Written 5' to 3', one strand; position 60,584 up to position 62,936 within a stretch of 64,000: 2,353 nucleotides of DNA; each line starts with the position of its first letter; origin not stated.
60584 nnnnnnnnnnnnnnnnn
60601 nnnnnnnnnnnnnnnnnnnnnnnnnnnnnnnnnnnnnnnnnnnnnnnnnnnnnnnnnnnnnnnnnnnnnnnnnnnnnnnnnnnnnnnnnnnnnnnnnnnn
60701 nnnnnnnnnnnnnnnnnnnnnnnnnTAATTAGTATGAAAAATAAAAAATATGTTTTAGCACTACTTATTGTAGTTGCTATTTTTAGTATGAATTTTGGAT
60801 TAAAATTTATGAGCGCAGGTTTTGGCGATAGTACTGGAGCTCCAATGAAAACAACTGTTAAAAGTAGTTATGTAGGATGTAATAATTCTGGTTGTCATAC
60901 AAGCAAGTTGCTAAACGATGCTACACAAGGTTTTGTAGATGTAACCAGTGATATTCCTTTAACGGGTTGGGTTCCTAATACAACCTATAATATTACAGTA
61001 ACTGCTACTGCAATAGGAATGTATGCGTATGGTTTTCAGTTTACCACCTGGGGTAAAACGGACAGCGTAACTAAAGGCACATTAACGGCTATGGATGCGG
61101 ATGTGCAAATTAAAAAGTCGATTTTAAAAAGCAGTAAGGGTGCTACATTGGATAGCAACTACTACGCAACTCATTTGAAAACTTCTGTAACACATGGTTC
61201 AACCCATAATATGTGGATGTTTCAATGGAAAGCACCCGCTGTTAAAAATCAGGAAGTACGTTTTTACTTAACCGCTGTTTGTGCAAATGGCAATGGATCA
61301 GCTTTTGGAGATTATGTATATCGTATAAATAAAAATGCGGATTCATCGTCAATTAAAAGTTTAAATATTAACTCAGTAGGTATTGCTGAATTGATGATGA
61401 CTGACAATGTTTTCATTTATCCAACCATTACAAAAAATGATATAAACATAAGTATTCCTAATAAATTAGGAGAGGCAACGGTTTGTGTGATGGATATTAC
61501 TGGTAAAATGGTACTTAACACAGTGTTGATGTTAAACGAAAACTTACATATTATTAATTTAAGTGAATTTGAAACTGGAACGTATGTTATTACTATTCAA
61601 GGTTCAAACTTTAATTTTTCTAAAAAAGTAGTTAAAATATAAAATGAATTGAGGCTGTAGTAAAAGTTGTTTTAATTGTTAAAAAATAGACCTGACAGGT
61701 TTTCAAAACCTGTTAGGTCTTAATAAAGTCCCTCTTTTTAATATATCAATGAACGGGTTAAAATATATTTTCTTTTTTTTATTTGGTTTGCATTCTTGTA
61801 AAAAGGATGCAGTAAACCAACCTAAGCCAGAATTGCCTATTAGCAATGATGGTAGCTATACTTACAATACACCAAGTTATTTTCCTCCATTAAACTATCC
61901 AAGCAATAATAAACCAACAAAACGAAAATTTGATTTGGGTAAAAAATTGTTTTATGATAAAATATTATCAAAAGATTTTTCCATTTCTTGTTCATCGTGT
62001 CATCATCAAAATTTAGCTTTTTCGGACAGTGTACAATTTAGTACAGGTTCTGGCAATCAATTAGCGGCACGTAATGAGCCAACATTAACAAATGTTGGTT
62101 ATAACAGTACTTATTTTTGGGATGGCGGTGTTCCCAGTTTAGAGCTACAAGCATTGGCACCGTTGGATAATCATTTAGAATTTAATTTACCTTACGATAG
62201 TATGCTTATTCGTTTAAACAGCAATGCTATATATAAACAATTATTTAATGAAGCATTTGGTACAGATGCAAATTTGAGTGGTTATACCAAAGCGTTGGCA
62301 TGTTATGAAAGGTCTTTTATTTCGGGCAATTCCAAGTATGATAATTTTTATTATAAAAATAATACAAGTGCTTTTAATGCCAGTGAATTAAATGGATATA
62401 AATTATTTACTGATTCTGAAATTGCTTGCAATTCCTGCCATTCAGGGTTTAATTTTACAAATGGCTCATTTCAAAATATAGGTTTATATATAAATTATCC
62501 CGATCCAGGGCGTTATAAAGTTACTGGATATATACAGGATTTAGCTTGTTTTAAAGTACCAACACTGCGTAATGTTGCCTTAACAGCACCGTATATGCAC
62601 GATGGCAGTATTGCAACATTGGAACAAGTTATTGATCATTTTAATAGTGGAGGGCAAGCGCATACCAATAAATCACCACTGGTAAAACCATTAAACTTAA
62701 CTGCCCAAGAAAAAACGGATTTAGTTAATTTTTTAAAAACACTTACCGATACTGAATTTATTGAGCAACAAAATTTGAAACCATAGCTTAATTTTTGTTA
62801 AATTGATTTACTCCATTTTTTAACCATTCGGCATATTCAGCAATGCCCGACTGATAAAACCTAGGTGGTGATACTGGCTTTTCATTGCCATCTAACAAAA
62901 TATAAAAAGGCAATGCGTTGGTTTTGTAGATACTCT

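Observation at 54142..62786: Duplicated MbnP/MbnH-type modules with unusual partners: candidate undescribed Bacteroidota metal (copper?) acquisition or maturation system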

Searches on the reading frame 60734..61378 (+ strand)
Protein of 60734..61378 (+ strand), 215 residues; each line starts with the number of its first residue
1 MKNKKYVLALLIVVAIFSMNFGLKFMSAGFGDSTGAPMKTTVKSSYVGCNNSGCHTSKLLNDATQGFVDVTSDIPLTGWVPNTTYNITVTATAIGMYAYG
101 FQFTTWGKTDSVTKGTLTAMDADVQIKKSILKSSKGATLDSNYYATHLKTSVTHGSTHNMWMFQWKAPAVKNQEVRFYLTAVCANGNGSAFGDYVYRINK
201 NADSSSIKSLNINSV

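Call 42: find_homologous_proteins(query=window:60734-61378:+, max_evalue=0.001)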
Query window:60734-61378:+ (215 aa): 16 proteins with E <= 0.001 among 206 candidates.
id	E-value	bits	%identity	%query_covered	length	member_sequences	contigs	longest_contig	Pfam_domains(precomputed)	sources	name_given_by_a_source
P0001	8.3e-138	475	100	100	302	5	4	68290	PF18962.8,PF11589.15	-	-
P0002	2.3e-90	320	68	100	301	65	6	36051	PF18962.8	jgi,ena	jgi:hypothetical protein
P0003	1.2e-89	317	67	100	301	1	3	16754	PF18962.8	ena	-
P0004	3.2e-89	316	67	100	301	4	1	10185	PF18962.8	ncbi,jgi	jgi:hypothetical protein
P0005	3.4e-89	316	67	100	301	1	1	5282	PF18962.8,PF11589.15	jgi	jgi:hypothetical protein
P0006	9.5e-89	314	72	100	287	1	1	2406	PF18962.8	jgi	jgi:hypothetical protein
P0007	1.1e-87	311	64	100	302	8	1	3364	PF18962.8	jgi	jgi:hypothetical protein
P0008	6.1e-84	299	66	92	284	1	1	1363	PF18962.8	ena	-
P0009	2.2e-80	287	60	97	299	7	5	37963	PF18962.8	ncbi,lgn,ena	ncbi:MAG: choice-of-anchor V domain-containing protein [Bacteroidota bacterium]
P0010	2.2e-79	284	62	92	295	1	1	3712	PF18962.8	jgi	jgi:hypothetical protein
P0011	3.8e-79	283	58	97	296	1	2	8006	PF18962.8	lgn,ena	-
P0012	1.0e-78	282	59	97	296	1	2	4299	PF18962.8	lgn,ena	-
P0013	2.7e-71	257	58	88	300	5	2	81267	PF18962.8,PF11589.15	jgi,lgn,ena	jgi:hypothetical protein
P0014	2.2e-50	189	45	99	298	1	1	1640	PF18962.8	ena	-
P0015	3.3e-36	143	41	87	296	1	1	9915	PF18962.8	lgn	-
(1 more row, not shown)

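Call 44: find_encoding_contigs(protein=P0013, flank=10000, max_places=3)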
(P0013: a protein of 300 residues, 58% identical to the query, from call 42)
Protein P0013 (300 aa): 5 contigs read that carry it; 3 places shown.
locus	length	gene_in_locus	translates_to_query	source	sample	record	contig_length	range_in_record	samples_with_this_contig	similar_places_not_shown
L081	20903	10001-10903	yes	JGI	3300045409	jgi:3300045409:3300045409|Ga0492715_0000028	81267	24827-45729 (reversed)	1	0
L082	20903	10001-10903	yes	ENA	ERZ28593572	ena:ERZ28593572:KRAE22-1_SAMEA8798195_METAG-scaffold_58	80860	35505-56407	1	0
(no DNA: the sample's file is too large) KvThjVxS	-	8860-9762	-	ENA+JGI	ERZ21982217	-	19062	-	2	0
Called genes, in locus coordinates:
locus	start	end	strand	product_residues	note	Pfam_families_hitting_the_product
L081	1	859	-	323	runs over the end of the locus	-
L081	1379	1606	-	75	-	-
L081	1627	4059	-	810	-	PF01624:MutS_I, PF05188:MutS_II, PF05192:MutS_III, PF05190:MutS_IV, PF00488:MutS_V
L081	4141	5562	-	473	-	PF01554:MatE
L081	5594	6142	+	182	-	PF00156:Pribosyltran, PF14681:UPRTase (faint)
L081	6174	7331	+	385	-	PF00406:ADK, PF13207:AAA_17, PF13238:AAA_18 (weak), PF13671:AAA_33 (weak)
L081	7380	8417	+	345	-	PF01018:GTP1_OBG, PF01926:MMR_HSR1, PF02421:FeoB_N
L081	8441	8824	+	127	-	-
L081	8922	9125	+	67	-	-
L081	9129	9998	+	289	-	PF20243:MbnP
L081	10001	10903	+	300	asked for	PF11589:DUF3244 (weak), PF18962:Por_Secre_tail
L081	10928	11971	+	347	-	PF00034:Cytochrom_C (faint), PF03150:CCP_MauG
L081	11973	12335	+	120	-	PF13442:Cytochrome_CBB3 (weak)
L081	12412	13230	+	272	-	PF20243:MbnP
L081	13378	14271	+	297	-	-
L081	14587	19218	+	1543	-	PF00801:PKD (weak), PF18911:PKD_4, PF13585:CHU_C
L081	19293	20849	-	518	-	PF10150:RNase_E_G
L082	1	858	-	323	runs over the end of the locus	-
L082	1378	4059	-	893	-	PF01624:MutS_I, PF05188:MutS_II, PF05192:MutS_III, PF05190:MutS_IV, PF00488:MutS_V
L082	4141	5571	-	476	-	PF01554:MatE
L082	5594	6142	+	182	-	PF00156:Pribosyltran, PF14681:UPRTase (faint)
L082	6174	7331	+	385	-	PF00406:ADK, PF13207:AAA_17, PF13238:AAA_18 (weak), PF13671:AAA_33 (weak)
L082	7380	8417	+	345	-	PF01018:GTP1_OBG, PF01926:MMR_HSR1, PF02421:FeoB_N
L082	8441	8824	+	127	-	-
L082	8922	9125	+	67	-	-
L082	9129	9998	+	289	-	PF20243:MbnP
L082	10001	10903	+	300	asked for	PF11589:DUF3244 (weak), PF18962:Por_Secre_tail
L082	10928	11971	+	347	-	PF00034:Cytochrom_C (faint), PF03150:CCP_MauG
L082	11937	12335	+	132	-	PF13442:Cytochrome_CBB3 (weak)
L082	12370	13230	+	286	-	PF20243:MbnP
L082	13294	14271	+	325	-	-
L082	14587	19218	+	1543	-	PF00801:PKD (weak), PF18911:PKD_4, PF13585:CHU_C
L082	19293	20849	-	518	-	PF10150:RNase_E_G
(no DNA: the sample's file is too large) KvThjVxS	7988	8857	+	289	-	PF20243:MbnP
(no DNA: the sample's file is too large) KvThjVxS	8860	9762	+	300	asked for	PF11589:DUF3244 (weak), PF18962:Por_Secre_tail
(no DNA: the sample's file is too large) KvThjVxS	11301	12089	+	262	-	PF20243:MbnP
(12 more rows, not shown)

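Call 53: predict_structure(alignment_id=A4)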
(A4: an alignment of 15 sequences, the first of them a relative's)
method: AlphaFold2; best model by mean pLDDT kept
length: 302 residues; sequences in the alignment: 15
mean_pLDDT: 64.1   pTM: 0.49
mean pLDDT of the five models: 64.1, 61.6, 61.5, 60.3, 58.4
residues with pLDDT >= 90: 17; 70-90: 128; 50-70: 81; < 50: 76
segments of 3 or more residues with pLDDT < 50: 19-62, 131-139, 204-222
pLDDT, mean of each block of 10 residues (from residue 1): 67 62 33 34 29 35 60 71 85 71 70 79 74 45 69 60 87 72 61 57 41 28 61 67 81 87 84 84 87 81 74
secondary structure, 60 per line:
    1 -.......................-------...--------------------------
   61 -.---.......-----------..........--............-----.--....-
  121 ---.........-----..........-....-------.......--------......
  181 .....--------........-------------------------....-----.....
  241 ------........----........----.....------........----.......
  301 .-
elements in order: H2-24 E66-72 E84-93 E96-107 E116-119 E124-132 E138-147 H149-152 E160-166 E175-185 E194-201 E227-230 E236-240 E247-254 E259-266 E271-275 E282-289 E294-301

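Call 56: find_encoding_contigs(protein=P0001, flank=10000, max_places=4)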
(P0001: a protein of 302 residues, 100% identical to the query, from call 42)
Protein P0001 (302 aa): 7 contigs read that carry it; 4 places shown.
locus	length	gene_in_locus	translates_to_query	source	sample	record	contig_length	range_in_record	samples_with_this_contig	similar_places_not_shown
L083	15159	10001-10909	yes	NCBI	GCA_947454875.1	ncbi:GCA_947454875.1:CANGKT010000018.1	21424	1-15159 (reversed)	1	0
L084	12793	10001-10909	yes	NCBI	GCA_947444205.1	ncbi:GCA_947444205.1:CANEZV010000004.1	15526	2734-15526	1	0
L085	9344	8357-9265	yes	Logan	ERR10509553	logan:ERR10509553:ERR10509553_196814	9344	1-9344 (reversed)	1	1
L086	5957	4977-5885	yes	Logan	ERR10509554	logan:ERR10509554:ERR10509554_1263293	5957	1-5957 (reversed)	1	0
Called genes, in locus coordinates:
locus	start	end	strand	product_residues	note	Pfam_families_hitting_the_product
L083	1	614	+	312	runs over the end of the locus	PF17761:DUF1016_N, PF06250:YhcG_C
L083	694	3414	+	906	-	PF00521:DNA_topoisoIV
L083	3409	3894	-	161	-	PF00403:HMA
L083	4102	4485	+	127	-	-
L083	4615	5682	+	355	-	-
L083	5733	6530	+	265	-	PF20243:MbnP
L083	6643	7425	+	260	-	PF20243:MbnP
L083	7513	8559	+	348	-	PF03150:CCP_MauG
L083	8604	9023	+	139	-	-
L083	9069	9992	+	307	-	PF20243:MbnP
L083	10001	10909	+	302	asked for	PF11589:DUF3244 (faint), PF18962:Por_Secre_tail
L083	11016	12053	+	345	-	PF00034:Cytochrom_C (faint), PF03150:CCP_MauG, PF21419:RoxA-like_Cyt-c (faint)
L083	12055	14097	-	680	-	PF11412:DsbD_N (weak), PF02683:DsbD_TM, PF03190:Thioredox_DsbH (faint), PF13098:Thioredoxin_2, PF13899:Thioredoxin_7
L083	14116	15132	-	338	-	PF14870:PSII_BNR (weak), PF15902:Sortilin-Vps10 (faint), PF02012:BNR (faint), PF14870:PSII_BNR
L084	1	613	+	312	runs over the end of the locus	PF17761:DUF1016_N, PF06250:YhcG_C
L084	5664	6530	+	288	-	PF20243:MbnP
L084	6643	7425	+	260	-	PF20243:MbnP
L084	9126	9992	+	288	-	PF20243:MbnP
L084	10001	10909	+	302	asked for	PF11589:DUF3244 (faint), PF18962:Por_Secre_tail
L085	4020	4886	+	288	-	PF20243:MbnP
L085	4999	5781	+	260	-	PF20243:MbnP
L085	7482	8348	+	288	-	PF20243:MbnP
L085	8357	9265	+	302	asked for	PF11589:DUF3244 (faint), PF18962:Por_Secre_tail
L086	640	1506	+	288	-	PF20243:MbnP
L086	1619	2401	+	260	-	PF20243:MbnP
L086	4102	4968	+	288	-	PF20243:MbnP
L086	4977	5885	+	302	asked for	PF11589:DUF3244 (faint), PF18962:Por_Secre_tail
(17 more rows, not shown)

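Call 57: fold_search(model_id=the predicted structure, library=pdb)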
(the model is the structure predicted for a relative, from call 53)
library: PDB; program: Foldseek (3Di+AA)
matches with E <= 10: 1836; with E <= 0.001: 63
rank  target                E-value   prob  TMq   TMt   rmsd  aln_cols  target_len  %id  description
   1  3jvf_C                4.1e-06  1.00  0.21  0.23  17.9       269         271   10  Crystal structure of an Interleukin-17 receptor complex (released 2009-10-20)
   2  9lj6                  7.3e-06  1.00  0.24  0.28  14.6       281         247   11  Crystal Structure of C-terminal rigid fragment containing middle and C-terminal domains of the Basal pilin EbpB from Ent (released 2025-07-16)
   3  9lr7_D                1.5e-05  1.00  0.24  0.20  15.6       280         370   11  Crystal Structure of the Basal pilin EbpB from Enterococcus faecalis. (released 2025-07-16)
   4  9lr7_B                2.7e-05  1.00  0.24  0.19  15.5       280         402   11  Crystal Structure of the Basal pilin EbpB from Enterococcus faecalis. (released 2025-07-16)
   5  9m00_B                3.3e-05  1.00  0.25  0.25  15.2       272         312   10  Crystal Structure of the Basal pilin EbpB from Enterococcus faecalis with a partially disordered N-terminal domain. (released 2025-07-16)
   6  9m00_A                3.9e-05  1.00  0.25  0.23  15.3       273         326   11  Crystal Structure of the Basal pilin EbpB from Enterococcus faecalis with a partially disordered N-terminal domain. (released 2025-07-16)
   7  7uwm_C                4.1e-05  1.00  0.21  0.24  17.6       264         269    8  Structure of the IL-17A-IL-17RA binary complex (released 2022-07-27)
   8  4hsa_C                8.2e-05  0.99  0.21  0.23  18.1       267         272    9  Structure of interleukin 17a in complex with il17ra receptor (released 2013-05-22)
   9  7c7u_A                9.1e-05  1.00  0.22  0.13  17.4       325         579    8  Biofilm associated protein - BSP domain (released 2021-05-12)
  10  7uwn_C                1.0e-04  0.99  0.21  0.24  17.5       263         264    8  Structure of the IL-17A-IL-17RA-IL-17RC ternary complex (released 2022-07-27)
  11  2zot_C                1.1e-04  1.00  0.28  0.54   5.2       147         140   12  Crystal structure of human F-spondin reeler domain (fragment 1) (released 2008-10-14)
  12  5n47_B                1.1e-04  1.00  0.22  0.34  15.1       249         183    8  Structure of Anticalin N7E in complex with the three-domain fragment Fn7B8 of human oncofetal fibronectin (released 2018-02-14)
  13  7c7u_B                1.2e-04  1.00  0.22  0.13  16.3       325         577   10  Biofilm associated protein - BSP domain (released 2021-05-12)
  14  7uwm_F                1.2e-04  0.99  0.21  0.24  17.8       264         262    9  Structure of the IL-17A-IL-17RA binary complex (released 2022-07-27)
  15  4g5a_A                1.4e-04  1.00  0.24  0.67  10.6        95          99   13  Crystal structure of a putative member of duf 3244 protein family (BT_1867) from Bacteroides thetaiotaomicron VPI-5482 (released 2012-09-19)
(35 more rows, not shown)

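Call 60: search_protein_families(library=ncbifam, proteins=[L081:11973-12335:+], max_evalue=0.01)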
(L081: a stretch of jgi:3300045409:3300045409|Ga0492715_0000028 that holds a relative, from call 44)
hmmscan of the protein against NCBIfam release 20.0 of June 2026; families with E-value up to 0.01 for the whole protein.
L081:11973-12335:+ (120 aa): 4 families
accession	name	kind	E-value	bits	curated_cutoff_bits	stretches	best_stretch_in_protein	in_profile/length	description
NF045774.1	cytochro_C551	exception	0.00045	20.1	118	1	6-113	8-106/110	cytochrome c551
NF047812.1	LIC11213_lipo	equivalog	0.0005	20.2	100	1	31-82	28-81/118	LIC11213 family lipoprotein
NF053771.1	BSAP5a_fam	equivalog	0.0021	16.9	500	1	4-83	4-85/549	BSAP5a family pore-forming toxin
NF045930.1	Cytc6PetJCyano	equivalog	0.0083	16.1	135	0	44-118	28-107/110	cytochrome c6 PetJ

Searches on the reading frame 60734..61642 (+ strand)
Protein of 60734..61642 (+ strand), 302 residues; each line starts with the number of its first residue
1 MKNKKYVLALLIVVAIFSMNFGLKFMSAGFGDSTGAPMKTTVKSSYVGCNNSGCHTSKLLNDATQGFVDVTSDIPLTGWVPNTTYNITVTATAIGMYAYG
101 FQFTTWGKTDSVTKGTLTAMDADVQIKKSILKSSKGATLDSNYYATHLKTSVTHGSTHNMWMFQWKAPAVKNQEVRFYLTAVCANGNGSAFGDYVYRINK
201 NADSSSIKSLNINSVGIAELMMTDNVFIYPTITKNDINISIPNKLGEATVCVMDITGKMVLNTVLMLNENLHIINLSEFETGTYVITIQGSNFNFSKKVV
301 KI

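Call 3: search_protein_families(library=pfam, proteins=[window:60734-61642:+], max_evalue=0.01)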
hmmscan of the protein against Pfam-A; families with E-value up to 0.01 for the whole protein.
window:60734-61642:+ (302 aa): 2 families
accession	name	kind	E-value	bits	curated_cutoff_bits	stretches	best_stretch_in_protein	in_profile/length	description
PF18962.6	Por_Secre_tail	-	4e-09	37.1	27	1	228-300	1-74/75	Secretion system C-terminal sorting domain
PF11589.14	DUF3244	-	2.2e-05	24.8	25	1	232-291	26-86/96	Domain of unknown function (DUF3244)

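Call 4: search_protein_families(library=ncbifam, proteins=[window:60734-61642:+], max_evalue=0.01)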
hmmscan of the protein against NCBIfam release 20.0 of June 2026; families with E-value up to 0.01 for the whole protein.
window:60734-61642:+ (302 aa): 3 families
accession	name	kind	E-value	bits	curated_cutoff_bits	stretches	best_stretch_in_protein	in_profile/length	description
NF041895.1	choice_anch_V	domain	3.9e-19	69.2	42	1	28-196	8-145/150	choice-of-anchor V domain-containing protein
NF038113.1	T9SSA_dep_M36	equivalog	2.3e-12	45.9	885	1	210-300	778-867/869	T9SS-dependent M36 family metallopeptidase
TIGR04183.1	Por_Secre_tail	domain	2.3e-09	37.1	23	1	228-301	1-71/72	T9SS type A sorting domain-containing protein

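Call 6: search_protein_families(library=pfam, proteins=[window:60734-61642:+], max_evalue=10)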
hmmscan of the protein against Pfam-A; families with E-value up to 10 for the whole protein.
window:60734-61642:+ (302 aa): 3 families
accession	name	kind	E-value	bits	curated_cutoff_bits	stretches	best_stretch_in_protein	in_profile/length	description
PF18962.6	Por_Secre_tail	-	4e-09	37.1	27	1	228-300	1-74/75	Secretion system C-terminal sorting domain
PF11589.14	DUF3244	-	2.2e-05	24.8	25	1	232-291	26-86/96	Domain of unknown function (DUF3244)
PF00041.27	fn3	-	0.11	13.1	25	1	74-92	51-69/84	Fibronectin type III domain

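Call 16: search_solved_structures(query=window:60734-61642:+, max_evalue=10, show_alignments=1)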
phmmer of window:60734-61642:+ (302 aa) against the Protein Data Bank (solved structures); distinct sequences matched with E-value up to 10: 0.

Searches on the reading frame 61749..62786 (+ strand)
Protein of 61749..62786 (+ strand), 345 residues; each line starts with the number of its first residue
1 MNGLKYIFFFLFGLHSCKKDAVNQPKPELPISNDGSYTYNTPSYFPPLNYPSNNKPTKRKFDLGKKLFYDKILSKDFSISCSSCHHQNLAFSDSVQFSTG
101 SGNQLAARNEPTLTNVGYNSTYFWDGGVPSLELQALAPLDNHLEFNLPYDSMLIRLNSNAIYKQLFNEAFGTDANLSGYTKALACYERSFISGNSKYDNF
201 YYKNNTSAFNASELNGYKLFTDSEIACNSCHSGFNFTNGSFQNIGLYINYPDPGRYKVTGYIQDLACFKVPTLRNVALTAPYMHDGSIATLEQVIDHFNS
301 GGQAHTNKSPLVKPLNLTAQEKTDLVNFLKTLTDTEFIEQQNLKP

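Call 3: search_protein_families(library=pfam, proteins=[window:61749-62786:+], max_evalue=0.01)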
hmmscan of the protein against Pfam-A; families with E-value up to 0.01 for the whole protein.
window:61749-62786:+ (345 aa): 5 families
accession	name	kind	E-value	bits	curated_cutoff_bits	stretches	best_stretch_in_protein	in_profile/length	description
PF03150.19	CCP_MauG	-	6.1e-52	176.7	25.6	2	59-204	2-147/149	Di-haem cytochrome c peroxidase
PF00034.26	Cytochrom_C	-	1.3e-07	33.3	21.3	1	215-332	3-89/90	Cytochrome c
PF21419.2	RoxA-like_Cyt-c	-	5.6e-06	26.3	26.7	1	271-296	5-30/39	RoxA-like, cytochrome c-like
PF09086.16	DUF1924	-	0.00016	22.4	22.5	0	62-92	9-40/96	Domain of unknown function (DUF1924)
PF14522.11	Cytochrome_C7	-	0.0053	17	24.8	0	79-92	42-55/67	Cytochrome c7 and related cytochrome c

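Call 4: search_protein_families(library=ncbifam, proteins=[window:61749-62786:+], max_evalue=0.01)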
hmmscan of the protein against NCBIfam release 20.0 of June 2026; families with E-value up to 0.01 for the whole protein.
window:61749-62786:+ (345 aa): 8 families
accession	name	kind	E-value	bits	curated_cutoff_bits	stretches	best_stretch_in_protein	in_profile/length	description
TIGR04039.1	MXAN_0977_Heme2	hypoth_equivalog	5.8e-87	291.9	362.85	1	51-342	2-331/336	MbnH family di-heme enzyme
TIGR03791.1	TTQ_mauG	equivalog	7.4e-59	199.3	443.85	1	57-334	2-280/291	tryptophan tryptophylquinone biosynthesis enzyme MauG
TIGR03981.2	SAM_quin_mod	hypoth_equivalog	2.4e-25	89.3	340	2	165-298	216-358/411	His-Xaa-Ser system-associated MauG-like protein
NF052341.1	hydrazine_gamma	equivalog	3.1e-11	42.8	625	1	267-332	280-339/339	hydrazine synthase subunit gamma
NF052342.1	hydrazine_BC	exception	1.5e-07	30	1250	1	257-332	620-690/690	hydrazine synthase subunit beta-gamma fusion subunit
TIGR04484.1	thiosulf_SoxA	equivalog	2.1e-05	23.9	110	1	48-88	95-133/212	sulfur oxidation c-type cytochrome SoxA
NF040606.1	CytoC_perox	subfamily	4.8e-05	22.7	150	0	266-295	424-453/524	di-heme-cytochrome C peroxidase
NF051462.1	RoxC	equivalog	0.0006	18.1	900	1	258-296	643-681/812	putative rubber dioxygenase RoxC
